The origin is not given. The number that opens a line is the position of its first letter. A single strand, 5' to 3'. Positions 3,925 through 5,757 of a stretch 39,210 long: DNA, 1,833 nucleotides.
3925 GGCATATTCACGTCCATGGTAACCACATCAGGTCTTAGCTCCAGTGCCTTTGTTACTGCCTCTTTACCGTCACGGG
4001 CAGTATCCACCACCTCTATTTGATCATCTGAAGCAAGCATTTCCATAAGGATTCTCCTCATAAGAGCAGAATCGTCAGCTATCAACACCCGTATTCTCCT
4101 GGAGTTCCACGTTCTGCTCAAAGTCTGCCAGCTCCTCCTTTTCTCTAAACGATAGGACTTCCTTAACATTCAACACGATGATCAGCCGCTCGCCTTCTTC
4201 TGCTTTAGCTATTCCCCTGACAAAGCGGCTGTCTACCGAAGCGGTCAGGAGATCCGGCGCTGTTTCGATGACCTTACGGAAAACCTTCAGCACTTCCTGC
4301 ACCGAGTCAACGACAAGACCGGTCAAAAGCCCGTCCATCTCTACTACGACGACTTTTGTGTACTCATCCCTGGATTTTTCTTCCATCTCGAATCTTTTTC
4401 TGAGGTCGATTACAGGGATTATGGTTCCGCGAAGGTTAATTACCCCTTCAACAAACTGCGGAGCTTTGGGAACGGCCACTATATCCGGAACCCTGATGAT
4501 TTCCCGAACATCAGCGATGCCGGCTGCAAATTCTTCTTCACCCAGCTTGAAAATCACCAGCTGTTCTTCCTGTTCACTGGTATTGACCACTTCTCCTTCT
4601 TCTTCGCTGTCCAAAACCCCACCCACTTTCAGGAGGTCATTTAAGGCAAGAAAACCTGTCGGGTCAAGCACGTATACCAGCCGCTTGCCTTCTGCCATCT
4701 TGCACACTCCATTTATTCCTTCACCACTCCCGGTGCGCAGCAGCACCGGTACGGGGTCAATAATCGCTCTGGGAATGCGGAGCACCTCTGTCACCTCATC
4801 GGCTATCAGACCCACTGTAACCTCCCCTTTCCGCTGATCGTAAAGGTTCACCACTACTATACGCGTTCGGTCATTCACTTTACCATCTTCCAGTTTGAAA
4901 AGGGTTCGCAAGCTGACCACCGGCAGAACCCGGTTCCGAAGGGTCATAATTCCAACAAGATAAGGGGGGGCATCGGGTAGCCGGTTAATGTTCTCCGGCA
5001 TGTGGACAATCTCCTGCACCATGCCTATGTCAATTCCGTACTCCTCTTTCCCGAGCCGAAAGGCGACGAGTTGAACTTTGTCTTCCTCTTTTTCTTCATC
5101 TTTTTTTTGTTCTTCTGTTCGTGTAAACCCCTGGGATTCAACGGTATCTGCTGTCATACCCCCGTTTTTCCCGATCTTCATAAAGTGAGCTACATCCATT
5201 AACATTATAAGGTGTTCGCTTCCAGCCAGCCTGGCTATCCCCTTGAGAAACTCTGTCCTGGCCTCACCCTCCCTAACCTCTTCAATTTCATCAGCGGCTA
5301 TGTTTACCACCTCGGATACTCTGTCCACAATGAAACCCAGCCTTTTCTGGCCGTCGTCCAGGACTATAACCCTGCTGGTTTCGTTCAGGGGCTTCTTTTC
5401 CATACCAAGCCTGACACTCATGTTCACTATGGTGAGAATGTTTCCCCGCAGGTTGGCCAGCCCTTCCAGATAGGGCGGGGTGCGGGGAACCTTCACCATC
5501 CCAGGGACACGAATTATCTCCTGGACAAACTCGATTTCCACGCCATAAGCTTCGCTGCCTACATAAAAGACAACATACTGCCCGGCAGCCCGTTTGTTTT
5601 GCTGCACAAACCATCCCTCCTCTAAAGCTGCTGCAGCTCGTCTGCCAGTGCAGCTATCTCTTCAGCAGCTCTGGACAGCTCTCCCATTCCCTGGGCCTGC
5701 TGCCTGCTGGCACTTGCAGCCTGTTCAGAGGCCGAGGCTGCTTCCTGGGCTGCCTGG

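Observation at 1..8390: Self-contained accessory chemosensory pathway with cytoplasmic-array hallmarks and no flagellar genes nearby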

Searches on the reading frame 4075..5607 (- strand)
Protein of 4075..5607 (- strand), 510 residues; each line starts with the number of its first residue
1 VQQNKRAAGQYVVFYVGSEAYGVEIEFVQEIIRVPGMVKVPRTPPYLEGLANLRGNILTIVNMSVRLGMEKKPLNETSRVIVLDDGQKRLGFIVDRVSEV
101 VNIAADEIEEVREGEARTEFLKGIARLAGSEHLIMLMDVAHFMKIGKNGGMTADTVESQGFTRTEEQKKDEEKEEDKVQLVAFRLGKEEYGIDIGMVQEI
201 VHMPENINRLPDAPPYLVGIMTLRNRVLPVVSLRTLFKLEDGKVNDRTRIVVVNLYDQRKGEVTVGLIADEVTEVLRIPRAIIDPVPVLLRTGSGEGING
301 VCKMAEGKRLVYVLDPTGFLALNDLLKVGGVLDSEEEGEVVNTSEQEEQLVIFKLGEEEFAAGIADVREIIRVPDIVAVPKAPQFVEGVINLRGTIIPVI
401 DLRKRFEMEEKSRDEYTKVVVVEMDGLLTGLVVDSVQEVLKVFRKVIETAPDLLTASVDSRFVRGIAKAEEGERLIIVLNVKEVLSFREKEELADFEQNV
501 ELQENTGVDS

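Call 5: search_protein_families(library=pfam, proteins=[window:4075-5607:-], max_evalue=0.01)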
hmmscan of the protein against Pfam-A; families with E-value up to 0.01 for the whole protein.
window:4075-5607:- (510 aa): 1 family
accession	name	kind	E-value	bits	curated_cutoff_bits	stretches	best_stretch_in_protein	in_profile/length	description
PF01584.24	CheW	-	1.4e-98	326.5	23.5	3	349-486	1-135/138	CheW-like domain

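Call 8: search_protein_families(library=ncbifam, proteins=[window:4075-5607:-], max_evalue=0.01)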
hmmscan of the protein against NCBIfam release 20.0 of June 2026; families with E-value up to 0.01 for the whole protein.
window:4075-5607:- (510 aa): 1 family
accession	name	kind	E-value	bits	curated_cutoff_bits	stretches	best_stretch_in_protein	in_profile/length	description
NF007903.0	PRK10612.1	equivalog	2.3e-63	212.9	260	3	346-491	15-157/167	chemotaxis protein CheW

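Call 14: find_encoding_contigs(protein=window:4075-5607:-, flank=10000, max_places=6)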
Protein window:4075-5607:- (510 aa): 4 contigs read that carry it; 4 places shown.
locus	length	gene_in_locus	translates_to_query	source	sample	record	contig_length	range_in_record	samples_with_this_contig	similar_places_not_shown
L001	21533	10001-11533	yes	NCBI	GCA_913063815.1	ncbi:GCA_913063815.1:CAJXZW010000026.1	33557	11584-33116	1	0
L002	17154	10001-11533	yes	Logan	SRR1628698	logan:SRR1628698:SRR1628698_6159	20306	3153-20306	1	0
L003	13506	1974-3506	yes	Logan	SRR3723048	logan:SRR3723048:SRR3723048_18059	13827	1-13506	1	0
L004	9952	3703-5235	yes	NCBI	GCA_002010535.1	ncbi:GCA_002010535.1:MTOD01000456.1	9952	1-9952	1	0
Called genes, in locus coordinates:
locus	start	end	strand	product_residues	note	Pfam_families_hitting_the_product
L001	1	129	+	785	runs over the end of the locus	PF12704:MacB_PCD (faint), PF02687:FtsX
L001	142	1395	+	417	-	PF25919:BSH_CusB (faint), PF00364:Biotin_lipoyl (faint), PF25917:BSH_RND, PF25973:BSH_CzcB (faint), PF25984:BSH_YknX, PF25990:Beta-barrel_YknX (weak), PF25975:CzcB_C (weak), PF25989:YknX_C, +1 more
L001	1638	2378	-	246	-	PF01555:N6_N4_Mtase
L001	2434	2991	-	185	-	PF02632:BioY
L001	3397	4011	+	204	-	PF10646:Germane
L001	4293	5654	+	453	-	PF14398:ATPgrasp_YheCD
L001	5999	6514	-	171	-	PF00080:Sod_Cu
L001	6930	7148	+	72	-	PF15978:TnsD (weak)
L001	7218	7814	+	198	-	PF13487:HD_5, PF08668:HDOD (weak), PF01966:HD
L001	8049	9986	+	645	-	-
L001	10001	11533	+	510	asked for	PF01584:CheW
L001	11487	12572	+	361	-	PF00072:Response_reg, PF01339:CheB_methylest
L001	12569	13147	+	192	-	PF13646:HEAT_2, PF03130:HEAT_PBS (faint), PF02985:HEAT (faint), PF13646:HEAT_2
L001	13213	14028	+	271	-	PF03705:CheR_N, PF01739:CheR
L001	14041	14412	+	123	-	PF00072:Response_reg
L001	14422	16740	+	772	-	PF02895:H-kinase_dim, PF02518:HATPase_c, PF01584:CheW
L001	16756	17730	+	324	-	PF01627:Hpt, PF07194:P2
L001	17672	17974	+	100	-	-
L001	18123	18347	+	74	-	PF13936:HTH_38 (weak)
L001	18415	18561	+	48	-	-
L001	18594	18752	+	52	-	-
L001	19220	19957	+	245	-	PF01740:STAS, PF13466:STAS_2 (weak)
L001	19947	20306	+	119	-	PF01740:STAS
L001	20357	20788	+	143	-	PF13581:HATPase_c_2, PF02518:HATPase_c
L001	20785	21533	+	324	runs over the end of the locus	-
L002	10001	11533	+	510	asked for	PF01584:CheW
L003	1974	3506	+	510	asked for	PF01584:CheW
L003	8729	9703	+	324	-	PF01627:Hpt, PF07194:P2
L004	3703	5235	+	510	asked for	PF01584:CheW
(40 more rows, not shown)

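Call 18: find_homologous_proteins(query=L001:14422-16737:+, max_evalue=1e-10)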
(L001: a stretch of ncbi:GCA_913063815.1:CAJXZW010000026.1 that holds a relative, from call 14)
Query L001:14422-16737:+ (772 aa): 290 proteins with E <= 1e-10 among 8000 candidates; the best 120 are listed.
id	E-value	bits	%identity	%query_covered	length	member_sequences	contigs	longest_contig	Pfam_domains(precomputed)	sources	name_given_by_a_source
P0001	0.0e+0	1392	85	100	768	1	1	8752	PF02895.21,PF01584.25,PF02518.32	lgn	-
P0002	0.0e+0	1231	77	100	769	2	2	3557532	PF02895.21,PF01584.25,PF02518.32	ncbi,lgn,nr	ncbi:chemotaxis protein CheA [Anoxybacter fermentans]|nr:chemotaxis protein CheA [Anoxybacter fermen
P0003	0.0e+0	1215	76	100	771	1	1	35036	PF02895.21,PF01584.25,PF02518.32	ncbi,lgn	-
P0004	0.0e+0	1126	97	70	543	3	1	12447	PF02895.21,PF02518.32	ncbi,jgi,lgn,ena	-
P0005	0.0e+0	1027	66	99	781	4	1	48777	PF02895.21,PF01584.25,PF02518.32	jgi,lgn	jgi:two-component system chemotaxis sensor kinase CheA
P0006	0.0e+0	1014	65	99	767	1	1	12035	PF02895.21,PF01584.25,PF02518.32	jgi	-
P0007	3.3e-209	715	50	99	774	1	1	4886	PF02895.21,PF01584.25,PF02518.32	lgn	-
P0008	6.5e-196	671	48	99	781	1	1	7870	PF02895.21,PF01584.25,PF02518.32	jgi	-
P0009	1.6e-138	482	50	64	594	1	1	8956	PF02895.21,PF01584.25,PF02518.32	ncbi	-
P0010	2.3e-135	471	46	79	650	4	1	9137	PF02895.21,PF02518.32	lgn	-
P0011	2.4e-96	342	40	52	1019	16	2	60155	PF02895.21,PF01584.25,PF02518.32,PF01627.29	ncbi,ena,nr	ncbi:MAG: chemotaxis protein CheA [Thalassolituus sp.]|nr:MAG: chemotaxis protein CheA [Thalassolitu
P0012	6.7e-96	341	40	53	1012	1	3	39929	PF02895.21,PF01584.25,PF02518.32,PF01627.29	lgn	-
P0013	1.3e-95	340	42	54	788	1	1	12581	PF02895.21,PF01584.25,PF02518.32,PF00072.31,PF01627.29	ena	-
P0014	1.4e-95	340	42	54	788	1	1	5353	PF02895.21,PF01584.25,PF02518.32,PF00072.31,PF01627.29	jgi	-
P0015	3.1e-95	339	41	50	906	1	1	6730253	PF02895.21,PF01584.25,PF02518.32,PF01627.29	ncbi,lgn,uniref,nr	ncbi:chemotaxis protein CheA [Pseudomonas sp. 31-12]|uniref:chemotaxis protein CheA n=1 Tax=Pseudomo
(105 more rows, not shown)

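Call 19: find_encoding_contigs(protein=P0002, flank=10000, max_places=1)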
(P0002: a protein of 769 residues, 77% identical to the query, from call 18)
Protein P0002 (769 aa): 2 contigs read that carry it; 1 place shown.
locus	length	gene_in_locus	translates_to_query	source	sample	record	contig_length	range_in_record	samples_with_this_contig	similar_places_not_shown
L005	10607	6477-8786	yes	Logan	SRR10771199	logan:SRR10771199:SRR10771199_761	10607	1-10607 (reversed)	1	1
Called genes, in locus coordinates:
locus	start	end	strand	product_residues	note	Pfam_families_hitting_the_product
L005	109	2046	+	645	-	-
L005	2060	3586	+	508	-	PF01584:CheW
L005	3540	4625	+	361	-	PF00072:Response_reg, PF01339:CheB_methylest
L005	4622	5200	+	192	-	PF13646:HEAT_2, PF03130:HEAT_PBS (faint), PF02985:HEAT (faint), PF13646:HEAT_2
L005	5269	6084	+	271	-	PF03705:CheR_N, PF01739:CheR, PF08242:Methyltransf_12 (faint)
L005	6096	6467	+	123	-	PF00072:Response_reg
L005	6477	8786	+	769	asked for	PF02895:H-kinase_dim, PF02518:HATPase_c, PF01584:CheW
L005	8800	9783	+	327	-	PF01627:Hpt, PF07194:P2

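Call 20: find_encoding_contigs(protein=P0005, flank=10000, max_places=1)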
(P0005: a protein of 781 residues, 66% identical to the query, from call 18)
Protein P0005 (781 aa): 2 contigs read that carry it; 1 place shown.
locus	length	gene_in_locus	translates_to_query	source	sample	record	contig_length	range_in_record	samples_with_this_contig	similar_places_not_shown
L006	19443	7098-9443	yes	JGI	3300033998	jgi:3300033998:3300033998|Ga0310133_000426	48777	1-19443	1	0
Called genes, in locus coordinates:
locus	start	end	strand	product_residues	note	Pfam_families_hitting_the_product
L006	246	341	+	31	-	-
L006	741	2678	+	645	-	PF06103:DUF948 (faint), PF00015:MCPsignal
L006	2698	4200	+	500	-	PF01584:CheW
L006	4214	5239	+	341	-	PF00072:Response_reg, PF01339:CheB_methylest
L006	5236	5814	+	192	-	PF13513:HEAT_EZ (faint), PF13646:HEAT_2, PF03130:HEAT_PBS (faint), PF02985:HEAT (faint), PF13646:HEAT_2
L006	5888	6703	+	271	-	PF03705:CheR_N, PF01739:CheR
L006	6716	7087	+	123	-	PF00072:Response_reg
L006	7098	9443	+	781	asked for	PF02895:H-kinase_dim, PF02518:HATPase_c, PF01584:CheW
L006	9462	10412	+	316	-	PF01627:Hpt, PF07194:P2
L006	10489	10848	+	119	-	PF00072:Response_reg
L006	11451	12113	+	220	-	PF08668:HDOD, PF13487:HD_5, PF01966:HD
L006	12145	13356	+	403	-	PF00015:MCPsignal, PF13682:CZB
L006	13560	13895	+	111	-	-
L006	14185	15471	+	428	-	PF11832:DUF3352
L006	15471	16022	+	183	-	PF11832:DUF3352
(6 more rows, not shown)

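Call 21: find_encoding_contigs(protein=P0011, flank=10000, max_places=1)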
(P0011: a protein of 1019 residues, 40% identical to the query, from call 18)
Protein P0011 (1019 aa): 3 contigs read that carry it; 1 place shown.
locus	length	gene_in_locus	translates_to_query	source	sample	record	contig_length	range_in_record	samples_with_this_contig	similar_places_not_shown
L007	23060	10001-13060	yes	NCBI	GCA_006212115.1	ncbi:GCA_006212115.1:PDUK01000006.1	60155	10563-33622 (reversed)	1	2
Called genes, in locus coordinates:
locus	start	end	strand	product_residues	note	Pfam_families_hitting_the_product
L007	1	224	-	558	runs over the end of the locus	PF00364:Biotin_lipoyl, PF25917:BSH_RND (faint), PF25984:BSH_YknX (faint), PF00364:Biotin_lipoyl, PF02817:E3_binding, PF00198:2-oxoacid_dh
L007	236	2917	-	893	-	PF28598:PDH_E1_N, PF00456:Transketolase_N, PF17831:PDH_E1_M, PF22613:Transketolase_C_1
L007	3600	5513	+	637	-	-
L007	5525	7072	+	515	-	PF01584:CheW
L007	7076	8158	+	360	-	PF00072:Response_reg, PF01339:CheB_methylest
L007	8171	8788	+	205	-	PF02985:HEAT (faint), PF13646:HEAT_2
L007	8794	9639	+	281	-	PF03705:CheR_N, PF01739:CheR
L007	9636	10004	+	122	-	PF00072:Response_reg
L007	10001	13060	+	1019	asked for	PF01627:Hpt, PF02895:H-kinase_dim, PF02518:HATPase_c, PF01584:CheW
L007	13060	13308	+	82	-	-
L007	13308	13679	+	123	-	PF00072:Response_reg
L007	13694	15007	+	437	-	PF00015:MCPsignal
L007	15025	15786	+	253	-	PF00142:Fer4_NifH (faint), PF01656:CbiA, PF02374:ArsA_ATPase (faint), PF06564:CBP_BcsQ (faint), PF09140:MipZ, PF10609:ParA, PF13614:AAA_31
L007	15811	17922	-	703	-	PF00990:GGDEF, PF00563:EAL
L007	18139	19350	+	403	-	-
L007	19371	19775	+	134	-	-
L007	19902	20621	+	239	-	PF03846:SulA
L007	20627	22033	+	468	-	PF00817:IMS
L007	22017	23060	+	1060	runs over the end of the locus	PF02811:PHP, PF07733:DNA_pol3_alpha, PF17657:DNA_pol3_finger, PF14579:HHH_6, PF01336:tRNA_anti-codon (weak)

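Call 23: search_protein_families(library=pfam, proteins=[L001:16756-17730:+, L001:17672-17974:+, L007:13060-13308:+, L001:20785-21533:+], max_evalue=0.01)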
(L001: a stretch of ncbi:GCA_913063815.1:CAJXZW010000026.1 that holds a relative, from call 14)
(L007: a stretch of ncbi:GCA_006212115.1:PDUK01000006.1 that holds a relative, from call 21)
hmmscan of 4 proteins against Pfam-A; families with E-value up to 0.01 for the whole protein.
L001:16756-17730:+ (324 aa): 2 families
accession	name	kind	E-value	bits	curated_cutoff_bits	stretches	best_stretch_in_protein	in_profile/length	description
PF01627.28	Hpt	-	1.5e-19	70.4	24.6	1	10-101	2-82/84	Hpt domain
PF07194.16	P2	-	1.4e-17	63.9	23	1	147-221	6-79/81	P2 response regulator binding domain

L001:17672-17974:+ (100 aa): 0 families

L007:13060-13308:+ (82 aa): 1 family
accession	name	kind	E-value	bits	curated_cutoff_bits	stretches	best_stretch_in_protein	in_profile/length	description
PF07533.21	BRK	-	0.0032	17.6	23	0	21-33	26-38/44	BRK domain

L001:20785-21533:+ (249 aa): 0 families

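Call 29: find_related_loci(query=A1, collection=genome_contigs, flank=10000)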
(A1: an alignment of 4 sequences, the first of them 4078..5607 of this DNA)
Query A1 (510 aa) in genome_contigs; peptide patterns used: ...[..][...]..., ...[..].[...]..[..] (x = any residue, [..] = any of these).
416 stretches matched a pattern; 277 encode a relative of the query (tblastn E <= 1e-3); the best 80 are kept; 80 distinct loci.
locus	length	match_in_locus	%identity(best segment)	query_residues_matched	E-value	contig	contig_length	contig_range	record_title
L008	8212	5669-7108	38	1-493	2e-105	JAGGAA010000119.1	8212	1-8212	MAG: Bacillota bacterium isolate CTSoil_078 scaffold_6944, whole genome shotgun sequence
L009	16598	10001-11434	38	1-493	3e-104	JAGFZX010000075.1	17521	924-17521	MAG: Bacillota bacterium isolate CTSoil_075 scaffold_752, whole genome shotgun sequence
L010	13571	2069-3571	38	9-489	5e-97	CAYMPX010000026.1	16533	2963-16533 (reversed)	MAG TPA_asm: uncultured Methylomarinum sp. isolate SRP216583_co2_75 genome assembly, contig: NODE_2619_length_16533_cov_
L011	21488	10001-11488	36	10-495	2e-93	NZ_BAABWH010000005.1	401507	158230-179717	Thalassolituus maritimus strain 5NW40-0001 sequence05, whole genome shotgun sequence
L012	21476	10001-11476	35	4-486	2e-90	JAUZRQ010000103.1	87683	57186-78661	MAG: candidate division KSB1 bacterium isolate GS19_ROV16_BS04-AMOR20_M0784 AMOR20_M0784_contig103, whole genome shotgun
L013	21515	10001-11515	35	7-493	2e-87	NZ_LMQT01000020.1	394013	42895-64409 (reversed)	Aureimonas sp. Leaf454 contig_4, whole genome shotgun sequence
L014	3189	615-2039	34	2-507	6e-85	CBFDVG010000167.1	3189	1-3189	MAG TPA_asm: uncultured Thermotogaceae bacterium isolate SRR6823439_metabat2_16 genome assembly, contig: ERZ534240.3743,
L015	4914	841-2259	34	10-500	6e-82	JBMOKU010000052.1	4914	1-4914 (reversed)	MAG: Bacillota bacterium isolate Betzabe_MAG006 MAG006_52, whole genome shotgun sequence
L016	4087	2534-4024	37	8-491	3e-78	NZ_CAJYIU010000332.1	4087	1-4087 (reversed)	MAG: uncultured Aureimonas sp. isolate SP236_2_metabat2_genome_mining.10, whole genome shotgun sequence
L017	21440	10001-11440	35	10-506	1e-76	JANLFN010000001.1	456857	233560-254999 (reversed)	MAG: Eubacteriales bacterium isolate A05DMB11 NODE_9_length_456857_cov_18.241444, whole genome shotgun sequence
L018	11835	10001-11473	33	10-499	1e-75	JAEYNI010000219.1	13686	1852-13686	MAG: Bacillota bacterium isolate OH_CBB_105 k127_700923, whole genome shotgun sequence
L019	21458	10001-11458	33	10-509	4e-75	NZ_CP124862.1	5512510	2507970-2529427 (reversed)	Petroclostridium sp. X23 chromosome, complete genome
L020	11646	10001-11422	33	10-505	1e-73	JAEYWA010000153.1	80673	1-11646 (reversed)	MAG: Bacillota bacterium isolate OH_CBlB_248 k127_2253800, whole genome shotgun sequence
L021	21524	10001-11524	32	10-493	1e-72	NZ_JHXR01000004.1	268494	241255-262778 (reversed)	Vibrio cholerae ATCC 14035 T411DRAFT_scaffold00004.4_C, whole genome shotgun sequence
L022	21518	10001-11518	39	9-496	7e-95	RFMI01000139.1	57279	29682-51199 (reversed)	MAG: Betaproteobacteria bacterium isolate LLD_020 Lanier.contig34547.57279bp, whole genome shotgun sequence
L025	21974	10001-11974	40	10-505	2e-54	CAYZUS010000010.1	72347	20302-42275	MAG TPA_asm: uncultured Actinomycetota bacterium isolate SRP272421_co1_595 genome assembly, contig: NODE_492_length_7234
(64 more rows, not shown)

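Call 39: find_homologous_proteins(query=L001:16756-17727:+, max_evalue=0.00001)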
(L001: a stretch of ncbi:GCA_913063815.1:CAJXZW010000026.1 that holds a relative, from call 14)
Query L001:16756-17727:+ (324 aa): 22 proteins with E <= 0.00001 among 4390 candidates.
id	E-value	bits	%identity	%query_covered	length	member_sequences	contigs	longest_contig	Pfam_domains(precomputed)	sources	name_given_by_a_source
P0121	2.8e-207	705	100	100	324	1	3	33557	PF07194.17,PF01627.29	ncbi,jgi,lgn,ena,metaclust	metaclust:\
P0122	1.1e-149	516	75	99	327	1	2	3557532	PF07194.17,PF01627.29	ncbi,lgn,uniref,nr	ncbi:hypothetical protein BBF96_07915 [Anoxybacter fermentans]|uniref:HPt domain-containing protein 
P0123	4.7e-147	507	77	94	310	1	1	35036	PF07194.17,PF01627.29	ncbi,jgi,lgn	-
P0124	9.3e-137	473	72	97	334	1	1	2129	PF07194.17,PF01627.29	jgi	-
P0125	1.6e-135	469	71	98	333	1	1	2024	PF07194.17,PF01627.29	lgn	-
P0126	8.7e-118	411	67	95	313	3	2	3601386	PF07194.17,PF01627.29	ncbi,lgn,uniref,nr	ncbi:hypothetical protein G7K71_02475 [Desulfofundulus sp. TPOSR]|uniref:Hpt protein n=1 Tax=Desulfo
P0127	1.3e-116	407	65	97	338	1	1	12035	PF07194.17,PF01627.29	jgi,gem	-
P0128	1.3e-116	407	67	95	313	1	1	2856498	PF07194.17,PF01627.29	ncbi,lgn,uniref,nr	ncbi:Hpt domain-containing protein [Desulfofundulus salinus]|uniref:HPt domain-containing protein n=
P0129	4.2e-116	405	97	60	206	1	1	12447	PF07194.17,PF01627.29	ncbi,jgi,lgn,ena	-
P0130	2.4e-74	268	47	94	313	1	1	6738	PF07194.17,PF01627.29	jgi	-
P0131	7.2e-71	257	47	95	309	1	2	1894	PF07194.17,PF01627.29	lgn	-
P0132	2.4e-68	249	45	94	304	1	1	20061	PF07194.17,PF01627.29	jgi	jgi:two-component system chemotaxis sensor kinase CheA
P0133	1.8e-64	236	46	94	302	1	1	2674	PF07194.17,PF01627.29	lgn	-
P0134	5.5e-24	103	47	31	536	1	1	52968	PF02895.21,PF27543.1,PF01627.29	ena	-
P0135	8.7e-15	73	42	31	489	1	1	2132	PF07194.17,PF02895.21,PF01627.29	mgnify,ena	mgnify:FL=1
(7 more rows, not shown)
